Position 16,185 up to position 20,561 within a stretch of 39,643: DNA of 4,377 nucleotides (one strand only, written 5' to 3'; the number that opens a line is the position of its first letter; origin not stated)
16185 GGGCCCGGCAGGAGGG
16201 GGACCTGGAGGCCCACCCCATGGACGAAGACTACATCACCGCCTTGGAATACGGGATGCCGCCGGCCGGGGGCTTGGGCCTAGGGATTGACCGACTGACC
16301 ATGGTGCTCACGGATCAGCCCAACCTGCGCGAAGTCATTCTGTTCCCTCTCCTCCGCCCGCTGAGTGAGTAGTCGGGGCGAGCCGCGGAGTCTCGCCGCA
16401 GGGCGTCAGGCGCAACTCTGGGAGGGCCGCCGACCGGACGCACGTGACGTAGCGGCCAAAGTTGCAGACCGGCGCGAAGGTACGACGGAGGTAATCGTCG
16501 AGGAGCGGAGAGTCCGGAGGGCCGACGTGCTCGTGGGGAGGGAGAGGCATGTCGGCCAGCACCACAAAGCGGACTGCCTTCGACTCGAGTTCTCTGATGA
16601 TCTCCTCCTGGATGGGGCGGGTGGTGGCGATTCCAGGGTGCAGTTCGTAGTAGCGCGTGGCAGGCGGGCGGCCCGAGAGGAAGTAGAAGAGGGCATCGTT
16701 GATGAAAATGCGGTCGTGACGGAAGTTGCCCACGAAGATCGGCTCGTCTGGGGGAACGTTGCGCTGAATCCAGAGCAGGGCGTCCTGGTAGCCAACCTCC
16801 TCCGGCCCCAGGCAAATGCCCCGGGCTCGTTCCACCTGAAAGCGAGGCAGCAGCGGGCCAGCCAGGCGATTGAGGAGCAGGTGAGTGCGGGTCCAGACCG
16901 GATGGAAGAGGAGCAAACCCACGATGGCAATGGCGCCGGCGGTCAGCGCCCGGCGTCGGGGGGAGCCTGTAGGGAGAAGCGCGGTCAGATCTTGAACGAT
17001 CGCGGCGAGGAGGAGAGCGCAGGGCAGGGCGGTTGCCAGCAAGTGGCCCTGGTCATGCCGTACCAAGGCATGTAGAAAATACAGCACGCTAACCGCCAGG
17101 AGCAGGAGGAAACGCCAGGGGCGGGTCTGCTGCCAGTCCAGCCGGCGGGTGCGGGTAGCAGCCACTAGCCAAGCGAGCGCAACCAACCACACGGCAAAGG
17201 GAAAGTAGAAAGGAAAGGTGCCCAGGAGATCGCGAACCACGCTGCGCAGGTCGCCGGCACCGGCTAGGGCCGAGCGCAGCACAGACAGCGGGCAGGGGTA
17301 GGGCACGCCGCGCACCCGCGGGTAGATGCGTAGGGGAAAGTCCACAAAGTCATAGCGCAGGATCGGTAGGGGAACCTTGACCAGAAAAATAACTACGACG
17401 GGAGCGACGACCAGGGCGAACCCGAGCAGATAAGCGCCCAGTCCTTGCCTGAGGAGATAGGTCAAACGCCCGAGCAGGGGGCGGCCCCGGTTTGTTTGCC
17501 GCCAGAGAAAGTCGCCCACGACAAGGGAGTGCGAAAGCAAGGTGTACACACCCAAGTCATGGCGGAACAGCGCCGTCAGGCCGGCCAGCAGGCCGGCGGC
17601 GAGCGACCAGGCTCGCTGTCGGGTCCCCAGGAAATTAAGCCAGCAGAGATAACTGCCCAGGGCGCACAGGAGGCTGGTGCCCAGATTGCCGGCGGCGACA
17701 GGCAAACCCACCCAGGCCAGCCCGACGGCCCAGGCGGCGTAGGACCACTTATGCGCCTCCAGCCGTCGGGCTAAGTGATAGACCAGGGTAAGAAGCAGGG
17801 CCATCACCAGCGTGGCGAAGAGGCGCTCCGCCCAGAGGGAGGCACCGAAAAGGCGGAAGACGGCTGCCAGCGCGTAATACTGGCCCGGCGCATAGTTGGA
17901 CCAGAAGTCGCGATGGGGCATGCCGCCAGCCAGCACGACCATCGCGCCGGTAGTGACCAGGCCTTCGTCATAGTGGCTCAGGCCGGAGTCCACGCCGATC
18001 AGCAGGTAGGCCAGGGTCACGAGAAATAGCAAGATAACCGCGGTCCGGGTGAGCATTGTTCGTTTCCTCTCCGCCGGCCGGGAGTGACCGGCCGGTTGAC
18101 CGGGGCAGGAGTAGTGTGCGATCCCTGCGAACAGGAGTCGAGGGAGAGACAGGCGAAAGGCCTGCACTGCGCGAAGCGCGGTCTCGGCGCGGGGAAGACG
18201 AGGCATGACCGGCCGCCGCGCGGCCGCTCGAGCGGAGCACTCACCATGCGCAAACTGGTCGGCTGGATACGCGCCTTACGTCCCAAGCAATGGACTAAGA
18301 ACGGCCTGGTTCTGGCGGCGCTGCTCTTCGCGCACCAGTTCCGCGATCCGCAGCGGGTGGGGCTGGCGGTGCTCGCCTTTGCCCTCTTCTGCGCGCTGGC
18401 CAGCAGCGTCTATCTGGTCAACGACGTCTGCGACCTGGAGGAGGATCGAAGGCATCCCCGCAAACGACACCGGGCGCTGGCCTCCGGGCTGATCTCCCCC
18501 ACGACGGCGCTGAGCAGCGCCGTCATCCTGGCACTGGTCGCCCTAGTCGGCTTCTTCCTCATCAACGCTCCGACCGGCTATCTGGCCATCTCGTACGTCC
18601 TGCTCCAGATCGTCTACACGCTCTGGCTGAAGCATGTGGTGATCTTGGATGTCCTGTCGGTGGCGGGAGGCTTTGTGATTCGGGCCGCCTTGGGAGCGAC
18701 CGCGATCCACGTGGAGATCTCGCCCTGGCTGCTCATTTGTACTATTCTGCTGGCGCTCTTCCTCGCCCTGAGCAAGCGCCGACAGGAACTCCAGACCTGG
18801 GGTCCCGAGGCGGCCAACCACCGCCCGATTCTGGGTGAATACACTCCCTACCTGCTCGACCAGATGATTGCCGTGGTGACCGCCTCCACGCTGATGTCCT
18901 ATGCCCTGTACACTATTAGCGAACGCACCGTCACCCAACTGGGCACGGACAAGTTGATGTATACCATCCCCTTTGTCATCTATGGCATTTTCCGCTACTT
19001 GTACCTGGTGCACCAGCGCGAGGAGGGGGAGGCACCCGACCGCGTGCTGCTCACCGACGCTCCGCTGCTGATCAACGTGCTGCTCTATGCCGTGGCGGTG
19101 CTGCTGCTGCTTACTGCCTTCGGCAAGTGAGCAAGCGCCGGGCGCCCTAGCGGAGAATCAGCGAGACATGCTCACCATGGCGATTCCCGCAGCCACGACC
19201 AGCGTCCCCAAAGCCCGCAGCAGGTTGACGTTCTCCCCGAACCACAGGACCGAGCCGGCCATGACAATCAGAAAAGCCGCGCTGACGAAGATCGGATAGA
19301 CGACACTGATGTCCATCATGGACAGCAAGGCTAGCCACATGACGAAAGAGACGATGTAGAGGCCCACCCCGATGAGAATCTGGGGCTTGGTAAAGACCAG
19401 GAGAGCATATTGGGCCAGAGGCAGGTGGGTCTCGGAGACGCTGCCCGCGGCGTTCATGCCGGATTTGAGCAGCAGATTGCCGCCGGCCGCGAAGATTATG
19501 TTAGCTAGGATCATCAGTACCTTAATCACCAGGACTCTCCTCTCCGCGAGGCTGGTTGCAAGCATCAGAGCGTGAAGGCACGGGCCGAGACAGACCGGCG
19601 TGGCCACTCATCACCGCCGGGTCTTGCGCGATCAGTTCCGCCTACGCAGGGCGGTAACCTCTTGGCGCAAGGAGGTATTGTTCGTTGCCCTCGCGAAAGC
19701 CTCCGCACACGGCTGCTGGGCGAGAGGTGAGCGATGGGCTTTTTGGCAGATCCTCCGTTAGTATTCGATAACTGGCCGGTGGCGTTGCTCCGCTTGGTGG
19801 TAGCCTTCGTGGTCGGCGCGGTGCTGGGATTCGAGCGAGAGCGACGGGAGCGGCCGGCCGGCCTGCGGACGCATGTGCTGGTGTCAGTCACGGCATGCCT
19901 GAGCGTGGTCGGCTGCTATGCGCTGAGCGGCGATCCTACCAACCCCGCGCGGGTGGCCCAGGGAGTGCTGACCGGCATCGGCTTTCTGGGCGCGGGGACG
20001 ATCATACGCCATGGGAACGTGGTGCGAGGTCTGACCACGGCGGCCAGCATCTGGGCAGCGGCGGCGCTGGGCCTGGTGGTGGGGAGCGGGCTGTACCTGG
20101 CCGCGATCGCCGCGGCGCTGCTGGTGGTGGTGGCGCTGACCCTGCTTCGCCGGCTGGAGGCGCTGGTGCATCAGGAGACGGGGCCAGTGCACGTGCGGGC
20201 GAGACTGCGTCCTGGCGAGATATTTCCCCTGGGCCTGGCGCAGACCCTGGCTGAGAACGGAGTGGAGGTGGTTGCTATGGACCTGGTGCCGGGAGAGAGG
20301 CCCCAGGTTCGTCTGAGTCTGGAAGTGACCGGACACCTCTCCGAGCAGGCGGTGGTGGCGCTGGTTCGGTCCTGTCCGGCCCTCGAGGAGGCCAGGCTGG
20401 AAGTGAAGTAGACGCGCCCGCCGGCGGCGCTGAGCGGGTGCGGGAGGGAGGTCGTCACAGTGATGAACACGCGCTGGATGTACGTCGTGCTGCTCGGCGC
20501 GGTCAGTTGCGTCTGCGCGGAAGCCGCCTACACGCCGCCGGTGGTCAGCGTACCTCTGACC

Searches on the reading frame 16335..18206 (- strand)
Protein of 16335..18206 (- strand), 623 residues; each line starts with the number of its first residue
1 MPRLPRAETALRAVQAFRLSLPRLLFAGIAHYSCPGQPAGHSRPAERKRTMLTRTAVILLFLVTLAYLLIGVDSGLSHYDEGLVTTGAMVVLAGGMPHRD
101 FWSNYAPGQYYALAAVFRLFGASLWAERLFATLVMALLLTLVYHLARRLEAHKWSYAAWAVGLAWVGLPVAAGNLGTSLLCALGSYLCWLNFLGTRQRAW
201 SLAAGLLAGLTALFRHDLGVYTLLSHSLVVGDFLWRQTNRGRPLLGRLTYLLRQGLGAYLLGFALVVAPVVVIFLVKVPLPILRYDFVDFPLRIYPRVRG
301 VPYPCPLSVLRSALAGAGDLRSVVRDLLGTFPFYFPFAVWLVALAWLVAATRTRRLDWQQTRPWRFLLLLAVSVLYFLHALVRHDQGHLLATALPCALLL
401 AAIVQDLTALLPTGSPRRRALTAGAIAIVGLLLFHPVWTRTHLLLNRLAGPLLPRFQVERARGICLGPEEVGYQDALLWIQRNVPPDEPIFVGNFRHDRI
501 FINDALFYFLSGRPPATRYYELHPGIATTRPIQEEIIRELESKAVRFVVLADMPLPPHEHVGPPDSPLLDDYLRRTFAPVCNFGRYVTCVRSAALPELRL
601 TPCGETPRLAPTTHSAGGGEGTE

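Call 45: search_protein_families(library=pfam, proteins=[window:16335-18206:-], max_evalue=0.01)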
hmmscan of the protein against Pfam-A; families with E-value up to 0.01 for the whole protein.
window:16335-18206:- (623 aa): 1 family
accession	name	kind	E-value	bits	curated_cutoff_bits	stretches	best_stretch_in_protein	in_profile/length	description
PF13231.12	PMT_2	-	3.8e-07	30.9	26.1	1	106-223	3-123/160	Dolichyl-phosphate-mannose-protein mannosyltransferase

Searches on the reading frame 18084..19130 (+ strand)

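Call 45: search_protein_families(library=pfam, proteins=[window:18084-19130:+], max_evalue=0.01)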
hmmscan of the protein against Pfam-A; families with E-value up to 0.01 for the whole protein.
window:18084-19130:+ (348 aa): 1 family
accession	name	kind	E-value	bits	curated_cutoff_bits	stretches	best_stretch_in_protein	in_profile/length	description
PF01040.23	UbiA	-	7.1e-29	101.3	34.2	1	76-318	5-241/250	UbiA prenyltransferase family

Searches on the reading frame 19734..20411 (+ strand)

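Call 45: search_protein_families(library=pfam, proteins=[window:19734-20411:+], max_evalue=0.01)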
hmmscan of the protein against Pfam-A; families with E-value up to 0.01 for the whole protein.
window:19734-20411:+ (225 aa): 1 family
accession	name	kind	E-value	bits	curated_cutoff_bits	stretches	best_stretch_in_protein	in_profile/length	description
PF02308.21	MgtC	-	3.4e-38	131.1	31.4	1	21-143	1-120/121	MgtC family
